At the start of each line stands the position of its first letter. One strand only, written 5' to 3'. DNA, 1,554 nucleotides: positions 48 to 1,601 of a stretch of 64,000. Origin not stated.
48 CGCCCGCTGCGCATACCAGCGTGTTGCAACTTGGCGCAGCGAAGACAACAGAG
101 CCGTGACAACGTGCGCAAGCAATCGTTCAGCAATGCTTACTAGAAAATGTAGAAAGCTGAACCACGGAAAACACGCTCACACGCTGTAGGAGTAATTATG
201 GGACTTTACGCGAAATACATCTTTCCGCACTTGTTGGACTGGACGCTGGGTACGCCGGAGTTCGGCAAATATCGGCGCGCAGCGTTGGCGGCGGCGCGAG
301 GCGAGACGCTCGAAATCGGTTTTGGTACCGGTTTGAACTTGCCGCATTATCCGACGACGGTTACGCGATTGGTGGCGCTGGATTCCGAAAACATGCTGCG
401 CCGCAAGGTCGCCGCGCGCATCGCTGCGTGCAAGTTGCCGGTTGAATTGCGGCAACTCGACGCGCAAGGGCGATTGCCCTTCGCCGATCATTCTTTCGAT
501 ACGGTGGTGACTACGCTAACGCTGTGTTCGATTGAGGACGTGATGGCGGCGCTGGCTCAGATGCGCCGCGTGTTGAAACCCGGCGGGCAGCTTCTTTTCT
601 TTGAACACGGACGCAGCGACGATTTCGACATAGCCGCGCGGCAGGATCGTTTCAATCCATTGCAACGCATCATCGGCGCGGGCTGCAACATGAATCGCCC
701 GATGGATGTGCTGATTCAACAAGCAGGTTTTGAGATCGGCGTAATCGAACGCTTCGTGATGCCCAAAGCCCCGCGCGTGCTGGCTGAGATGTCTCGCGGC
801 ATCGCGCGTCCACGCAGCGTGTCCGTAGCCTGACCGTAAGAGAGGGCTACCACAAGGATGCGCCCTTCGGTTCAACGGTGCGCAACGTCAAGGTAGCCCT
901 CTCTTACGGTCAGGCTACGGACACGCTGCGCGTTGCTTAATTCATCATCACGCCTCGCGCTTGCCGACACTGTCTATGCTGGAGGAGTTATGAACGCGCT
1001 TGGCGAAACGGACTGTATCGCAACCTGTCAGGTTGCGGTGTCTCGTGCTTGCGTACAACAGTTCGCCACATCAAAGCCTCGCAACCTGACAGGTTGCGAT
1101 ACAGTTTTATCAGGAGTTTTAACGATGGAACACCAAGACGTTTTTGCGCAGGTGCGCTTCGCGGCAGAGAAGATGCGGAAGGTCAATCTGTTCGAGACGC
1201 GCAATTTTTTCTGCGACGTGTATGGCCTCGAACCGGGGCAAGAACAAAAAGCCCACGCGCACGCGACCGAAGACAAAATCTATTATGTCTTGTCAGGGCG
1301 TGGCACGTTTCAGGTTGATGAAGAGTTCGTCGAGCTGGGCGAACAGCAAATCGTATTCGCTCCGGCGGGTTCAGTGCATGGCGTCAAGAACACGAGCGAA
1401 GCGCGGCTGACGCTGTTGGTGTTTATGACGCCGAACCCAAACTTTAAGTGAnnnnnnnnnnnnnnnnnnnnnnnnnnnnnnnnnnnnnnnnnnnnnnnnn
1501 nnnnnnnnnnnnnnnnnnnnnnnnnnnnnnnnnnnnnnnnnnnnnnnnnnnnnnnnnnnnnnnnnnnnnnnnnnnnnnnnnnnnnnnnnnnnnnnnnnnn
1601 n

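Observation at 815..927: Dispersed ~110-bp hairpin repeat family with compensatory stem substitutions (copies at 815-927 and 52443-52550)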

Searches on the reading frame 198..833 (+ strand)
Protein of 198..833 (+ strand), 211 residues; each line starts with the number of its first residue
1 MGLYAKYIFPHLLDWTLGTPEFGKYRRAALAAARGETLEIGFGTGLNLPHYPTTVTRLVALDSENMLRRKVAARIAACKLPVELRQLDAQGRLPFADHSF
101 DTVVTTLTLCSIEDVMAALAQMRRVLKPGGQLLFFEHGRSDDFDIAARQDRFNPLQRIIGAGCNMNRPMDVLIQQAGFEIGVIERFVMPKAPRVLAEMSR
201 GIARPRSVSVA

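Call 15: search_protein_families(library=pfam, proteins=[window:198-833:+], max_evalue=0.01)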
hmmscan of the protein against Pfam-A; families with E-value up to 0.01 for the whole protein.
window:198-833:+ (211 aa): 8 families
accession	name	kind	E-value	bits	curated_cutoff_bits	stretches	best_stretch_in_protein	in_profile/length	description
PF08241.18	Methyltransf_11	-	4.9e-19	69.2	21.2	1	38-134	1-95/95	Methyltransferase domain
PF13649.12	Methyltransf_25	-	5.5e-15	56.3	27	1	38-130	2-97/97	Methyltransferase domain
PF13489.12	Methyltransf_23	-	3e-12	47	27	1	30-180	19-161/164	Methyltransferase domain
PF08242.18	Methyltransf_12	-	2.1e-11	44.8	30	1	38-132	1-98/98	Methyltransferase domain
PF01209.24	Ubie_methyltran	-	1.7e-09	37.8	20.1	1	59-140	76-157/233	ubiE/COQ5 methyltransferase family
PF13847.12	Methyltransf_31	-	1.4e-07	31.7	27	1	81-144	53-119/145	Methyltransferase domain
PF05148.21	Methyltransf_8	-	0.0016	18.8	27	1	91-134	114-156/219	Hypothetical methyltransferase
PF20922.3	Anamorsin_N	-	0.003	17.7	27.1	1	94-137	46-90/163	Anamorsin, N-terminal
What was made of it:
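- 198..833 (+): SAM-dependent methyltransferase gene whose last 6 codons and stop (RSVSVA*) are supplied by copy 1. Pfam Methyltransf_11 (call 15).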

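Call 71: find_homologous_proteins(query=window:198-833:+, max_evalue=1e-20)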
Query window:198-833:+ (211 aa): 5092 proteins with E <= 1e-20 among 6828 candidates; the best 120 are listed.
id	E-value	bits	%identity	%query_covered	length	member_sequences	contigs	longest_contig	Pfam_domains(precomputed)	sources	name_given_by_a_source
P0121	1.0e-135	468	100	100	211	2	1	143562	PF13847.13,PF13489.13,PF13649.13,PF01209.25,PF08241.19,PF08242.19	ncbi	-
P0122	1.7e-114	398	86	96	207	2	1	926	PF13489.13,PF13649.13,PF01209.25,PF08241.19,PF08242.19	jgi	jgi:ubiquinone/menaquinone biosynthesis C-methylase UbiE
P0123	2.2e-113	395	84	98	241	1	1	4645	PF13847.13,PF13489.13,PF13649.13,PF01209.25,PF08241.19,PF08242.19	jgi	jgi:SAM-dependent methyltransferase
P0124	1.5e-110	385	84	96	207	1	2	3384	PF13489.13,PF13649.13,PF01209.25,PF08241.19,PF08242.19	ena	-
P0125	2.1e-109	382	82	98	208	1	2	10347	PF13847.13,PF13489.13,PF13649.13,PF01209.25,PF08241.19,PF08242.19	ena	-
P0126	5.4e-109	380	82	98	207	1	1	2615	PF13847.13,PF13489.13,PF13649.13,PF01209.25,PF08241.19,PF08242.19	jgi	jgi:ubiquinone/menaquinone biosynthesis C-methylase UbiE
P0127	1.1e-106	373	79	98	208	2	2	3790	PF13847.13,PF13489.13,PF13649.13,PF01209.25,PF08241.19,PF08242.19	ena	-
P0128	6.0e-106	370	81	98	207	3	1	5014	PF13847.13,PF13489.13,PF13649.13,PF01209.25,PF08241.19,PF08242.19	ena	-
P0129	6.9e-104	364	81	96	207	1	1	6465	PF13847.13,PF13489.13,PF13649.13,PF01209.25,PF08241.19,PF08242.19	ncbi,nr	ncbi:MAG: class I SAM-dependent methyltransferase [Acidobacteria bacterium]|nr:class I SAM-dependent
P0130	2.0e-103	362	80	96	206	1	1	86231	PF13847.13,PF13489.13,PF13649.13,PF01209.25,PF08241.19,PF08242.19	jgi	jgi:ubiquinone/menaquinone biosynthesis C-methylase UbiE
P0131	4.4e-101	355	77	96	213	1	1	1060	PF13847.13,PF13489.13,PF13649.13,PF01209.25,PF08241.19,PF08242.19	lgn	-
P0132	4.0e-98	345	72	98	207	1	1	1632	PF13489.13,PF13649.13,PF01209.25,PF08241.19,PF08242.19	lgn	-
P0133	6.2e-98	344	73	97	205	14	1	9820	PF13847.13,PF13489.13,PF13649.13,PF01209.25,PF08241.19,PF08242.19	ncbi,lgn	-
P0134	1.0e-97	344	73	98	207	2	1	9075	PF13489.13,PF13649.13,PF01209.25,PF08241.19,PF08242.19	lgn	-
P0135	1.4e-97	343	74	98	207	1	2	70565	PF13847.13,PF13489.13,PF13649.13,PF01209.25,PF08241.19,PF08242.19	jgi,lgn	jgi:ubiquinone/menaquinone biosynthesis C-methylase UbiE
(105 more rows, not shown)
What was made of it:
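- Tried and rejected: An identical methyltransferase cluster exists on a 143.5-kb NCBI contig (call 71).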

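Call 72: find_encoding_contigs(protein=P0121, flank=1000, max_places=2)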
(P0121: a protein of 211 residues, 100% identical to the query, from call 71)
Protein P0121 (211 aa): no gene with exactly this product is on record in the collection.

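Call 73: find_encoding_contigs(protein=P0130, flank=2500, max_places=1)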
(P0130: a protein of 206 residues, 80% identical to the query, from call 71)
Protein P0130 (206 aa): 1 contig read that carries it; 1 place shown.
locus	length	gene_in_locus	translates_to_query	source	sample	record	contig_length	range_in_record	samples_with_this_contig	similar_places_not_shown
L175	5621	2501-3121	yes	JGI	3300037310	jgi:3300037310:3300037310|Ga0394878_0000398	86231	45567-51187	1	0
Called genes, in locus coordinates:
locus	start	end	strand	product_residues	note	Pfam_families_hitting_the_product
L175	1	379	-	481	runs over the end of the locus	PF01171:ATP_bind_3, PF11734:TilS_C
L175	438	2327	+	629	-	PF01326:PPDK_N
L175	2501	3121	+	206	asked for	PF13489:Methyltransf_23, PF01209:Ubie_methyltran (weak), PF08241:Methyltransf_11, PF08242:Methyltransf_12, PF13649:Methyltransf_25, PF13847:Methyltransf_31 (weak)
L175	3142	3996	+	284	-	PF04199:Cyclase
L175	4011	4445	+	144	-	PF13577:SnoaL_4, PF08332:CaMKII_AD (weak), PF13474:SnoaL_3, PF14534:DUF4440 (weak), PF12680:SnoaL_2 (weak)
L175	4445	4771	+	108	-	PF07883:Cupin_2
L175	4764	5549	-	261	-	PF01182:Glucosamine_iso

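Call 74: find_encoding_contigs(protein=P0125, flank=2500, max_places=1)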
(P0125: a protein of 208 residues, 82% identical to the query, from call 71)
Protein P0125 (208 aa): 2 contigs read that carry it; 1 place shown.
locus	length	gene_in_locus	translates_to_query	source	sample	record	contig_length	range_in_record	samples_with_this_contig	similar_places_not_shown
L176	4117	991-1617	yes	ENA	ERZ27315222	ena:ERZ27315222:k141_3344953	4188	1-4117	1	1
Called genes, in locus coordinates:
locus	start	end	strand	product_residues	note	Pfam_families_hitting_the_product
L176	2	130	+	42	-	?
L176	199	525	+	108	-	-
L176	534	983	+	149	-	PF03412:Peptidase_C39 (faint), PF13529:Peptidase_C39_2 (weak)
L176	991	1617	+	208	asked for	PF13489:Methyltransf_23, PF13847:Methyltransf_31 (weak), PF01209:Ubie_methyltran, PF08241:Methyltransf_11, PF08242:Methyltransf_12, PF13649:Methyltransf_25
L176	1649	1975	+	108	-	PF07883:Cupin_2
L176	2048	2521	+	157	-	PF10067:DUF2306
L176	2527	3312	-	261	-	PF01182:Glucosamine_iso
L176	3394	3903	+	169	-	PF13176:TPR_7 (faint), PF24575:TPR_Slam (faint), PF13374:TPR_10 (faint), PF13414:TPR_11 (faint), PF00515:TPR_1 (faint), PF07719:TPR_2 (faint), PF13432:TPR_16 (weak), PF13424:TPR_12, +6 more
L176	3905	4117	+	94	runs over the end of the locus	?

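Call 77: find_encoding_contigs(protein=P0122, flank=2500, max_places=1)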
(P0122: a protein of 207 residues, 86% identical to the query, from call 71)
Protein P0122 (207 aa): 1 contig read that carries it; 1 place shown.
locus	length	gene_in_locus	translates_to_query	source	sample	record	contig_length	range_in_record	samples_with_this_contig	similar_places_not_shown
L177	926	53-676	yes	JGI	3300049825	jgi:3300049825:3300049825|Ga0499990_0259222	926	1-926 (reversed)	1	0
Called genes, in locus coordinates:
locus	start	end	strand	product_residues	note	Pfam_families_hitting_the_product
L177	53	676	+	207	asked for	PF13489:Methyltransf_23, PF01209:Ubie_methyltran, PF08241:Methyltransf_11, PF08242:Methyltransf_12, PF13649:Methyltransf_25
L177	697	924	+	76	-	?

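Call 78: find_encoding_contigs(protein=P0124, flank=2500, max_places=1)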
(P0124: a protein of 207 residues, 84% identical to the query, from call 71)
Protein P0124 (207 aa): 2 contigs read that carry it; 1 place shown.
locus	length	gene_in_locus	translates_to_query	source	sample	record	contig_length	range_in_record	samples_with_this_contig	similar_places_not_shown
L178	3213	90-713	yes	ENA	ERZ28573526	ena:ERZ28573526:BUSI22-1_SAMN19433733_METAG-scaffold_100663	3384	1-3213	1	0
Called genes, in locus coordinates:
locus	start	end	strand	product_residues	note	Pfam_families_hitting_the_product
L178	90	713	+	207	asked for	PF13489:Methyltransf_23, PF08241:Methyltransf_11, PF08242:Methyltransf_12, PF13649:Methyltransf_25, PF01209:Ubie_methyltran (weak)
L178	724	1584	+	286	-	PF04199:Cyclase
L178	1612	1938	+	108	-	PF07883:Cupin_2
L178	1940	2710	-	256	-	PF01182:Glucosamine_iso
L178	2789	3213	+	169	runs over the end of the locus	PF13176:TPR_7 (faint), PF24575:TPR_Slam (faint), PF13374:TPR_10 (faint), PF00515:TPR_1 (faint), PF13174:TPR_6 (faint), PF13432:TPR_16 (weak), PF13424:TPR_12, PF07719:TPR_2 (weak), +6 more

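Call 79: find_encoding_contigs(protein=P0123, flank=2500, max_places=1)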
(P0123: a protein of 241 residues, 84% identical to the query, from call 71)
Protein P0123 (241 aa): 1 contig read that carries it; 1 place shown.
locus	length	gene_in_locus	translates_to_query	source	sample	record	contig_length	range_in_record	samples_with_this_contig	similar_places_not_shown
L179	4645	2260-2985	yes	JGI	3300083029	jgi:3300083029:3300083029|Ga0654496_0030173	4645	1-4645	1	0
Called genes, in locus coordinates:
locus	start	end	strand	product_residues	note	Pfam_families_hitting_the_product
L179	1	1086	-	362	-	?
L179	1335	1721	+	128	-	-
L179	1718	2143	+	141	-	PF01844:HNH, PF14279:HNH_5 (weak)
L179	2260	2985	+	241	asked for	PF13489:Methyltransf_23, PF01209:Ubie_methyltran (weak), PF13847:Methyltransf_31 (weak), PF08241:Methyltransf_11, PF08242:Methyltransf_12, PF13649:Methyltransf_25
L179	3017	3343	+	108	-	PF07883:Cupin_2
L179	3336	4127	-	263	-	PF01182:Glucosamine_iso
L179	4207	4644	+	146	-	?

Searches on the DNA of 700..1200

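Call 57: search_rna_families(source=window, start=700, end=1200, threshold=evalue, max_evalue=1)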
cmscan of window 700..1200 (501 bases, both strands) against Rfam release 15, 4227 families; matches with E-value up to 1: 1.
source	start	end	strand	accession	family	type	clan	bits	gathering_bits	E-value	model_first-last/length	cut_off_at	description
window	1014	1103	-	RF00256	mir-196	Gene; miRNA;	-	20.1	55.4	0.073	5-73/77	no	mir-196 microRNA precursor family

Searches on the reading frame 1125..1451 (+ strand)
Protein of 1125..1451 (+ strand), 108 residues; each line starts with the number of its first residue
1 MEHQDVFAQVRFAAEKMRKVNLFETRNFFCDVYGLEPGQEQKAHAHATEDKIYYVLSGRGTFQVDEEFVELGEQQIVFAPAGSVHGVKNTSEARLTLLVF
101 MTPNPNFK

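Call 15: search_protein_families(library=pfam, proteins=[window:1125-1451:+], max_evalue=0.01)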
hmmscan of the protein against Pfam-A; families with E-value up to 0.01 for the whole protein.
window:1125-1451:+ (108 aa): 9 families
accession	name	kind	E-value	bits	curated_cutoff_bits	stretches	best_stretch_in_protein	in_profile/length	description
PF07883.17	Cupin_2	-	2.9e-17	62.6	27.2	1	34-99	4-68/70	Cupin domain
PF02311.25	AraC_binding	-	2.5e-05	24.4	21.1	1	32-98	4-72/135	AraC-like ligand binding domain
PF01050.24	MannoseP_isomer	-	0.00011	22.9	23.6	1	34-98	34-98/116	Mannose-6-phosphate isomerase C-terminal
PF00190.28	Cupin_1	-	0.00043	20.3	22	1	42-106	47-119/151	Cupin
PF12973.13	Cupin_7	-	0.00054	20.2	27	1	35-102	40-102/105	ChrR Cupin-like domain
PF16867.11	DMSP_lyase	-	0.0019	18.4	27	1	43-90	110-156/162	Dimethlysulfonioproprionate lyase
PF05899.18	Cupin_3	-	0.0058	16.7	23.5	1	44-85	20-61/74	EutQ-like cupin domain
PF14667.12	Polysacc_synt_C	-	0.0072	16.9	28.7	0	35-101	25-99/111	Polysaccharide biosynthesis C-terminal domain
PF22200.2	ExsA_N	-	0.0076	17.1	27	0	52-101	3-52/136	ExsA N-terminal regulatory domain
